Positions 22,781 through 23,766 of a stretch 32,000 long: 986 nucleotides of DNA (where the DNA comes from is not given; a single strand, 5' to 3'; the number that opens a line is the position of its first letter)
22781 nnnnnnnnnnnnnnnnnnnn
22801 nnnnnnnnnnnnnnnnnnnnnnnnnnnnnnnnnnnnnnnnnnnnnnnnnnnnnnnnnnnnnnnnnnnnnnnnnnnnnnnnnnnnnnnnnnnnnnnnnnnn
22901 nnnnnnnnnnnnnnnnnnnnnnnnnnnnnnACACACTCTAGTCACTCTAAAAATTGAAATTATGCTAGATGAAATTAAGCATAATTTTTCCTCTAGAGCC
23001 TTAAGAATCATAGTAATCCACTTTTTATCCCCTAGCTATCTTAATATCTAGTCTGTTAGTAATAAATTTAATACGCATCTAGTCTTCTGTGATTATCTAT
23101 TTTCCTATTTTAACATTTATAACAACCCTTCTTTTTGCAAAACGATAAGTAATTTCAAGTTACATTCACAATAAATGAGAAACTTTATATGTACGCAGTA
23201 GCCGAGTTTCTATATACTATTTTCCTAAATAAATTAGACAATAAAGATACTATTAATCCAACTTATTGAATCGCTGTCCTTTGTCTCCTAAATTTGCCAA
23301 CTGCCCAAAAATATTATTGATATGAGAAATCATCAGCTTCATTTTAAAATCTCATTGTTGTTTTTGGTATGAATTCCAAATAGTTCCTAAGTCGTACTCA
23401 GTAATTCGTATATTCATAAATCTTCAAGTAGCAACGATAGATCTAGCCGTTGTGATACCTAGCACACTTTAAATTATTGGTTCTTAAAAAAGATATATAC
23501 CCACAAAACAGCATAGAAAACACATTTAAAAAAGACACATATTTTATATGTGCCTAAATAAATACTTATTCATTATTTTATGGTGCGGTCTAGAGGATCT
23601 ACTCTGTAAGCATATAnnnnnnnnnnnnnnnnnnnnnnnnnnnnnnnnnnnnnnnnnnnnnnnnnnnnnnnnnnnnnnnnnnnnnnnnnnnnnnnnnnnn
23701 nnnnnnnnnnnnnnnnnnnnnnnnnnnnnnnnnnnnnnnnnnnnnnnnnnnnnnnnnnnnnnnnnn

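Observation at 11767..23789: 11.85-kb glycosidase/transporter module bracketed by ~170-bp direct repeats of the fucO 3' end (Campbell-type junction)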

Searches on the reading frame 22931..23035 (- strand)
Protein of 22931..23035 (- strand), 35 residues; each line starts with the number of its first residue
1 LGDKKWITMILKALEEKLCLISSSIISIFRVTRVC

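Call 49: search_protein_families(library=pfam, max_evalue=1, proteins=[window:22931-23035:-])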
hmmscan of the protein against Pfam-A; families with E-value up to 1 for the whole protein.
seq(35 aa): 0 families

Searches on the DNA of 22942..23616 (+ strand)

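Call 50: search_dna_similar(query=window:22942-23616:+, collection=plasmids, mode=distant, max_rows=5)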
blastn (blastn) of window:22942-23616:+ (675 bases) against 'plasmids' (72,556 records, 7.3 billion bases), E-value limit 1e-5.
No match.

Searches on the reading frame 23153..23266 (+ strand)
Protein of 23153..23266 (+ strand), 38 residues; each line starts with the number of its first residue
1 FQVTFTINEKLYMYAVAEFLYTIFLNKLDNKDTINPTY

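Call 49: search_protein_families(library=pfam, max_evalue=1, proteins=[window:23153-23266:+])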
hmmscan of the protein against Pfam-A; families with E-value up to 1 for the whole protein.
seq(38 aa): 1 family
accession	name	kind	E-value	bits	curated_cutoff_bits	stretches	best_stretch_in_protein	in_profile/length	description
PF09439.16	SRPRB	-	0.13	12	25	1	3-34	80-110/178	Signal recognition particle receptor beta subunit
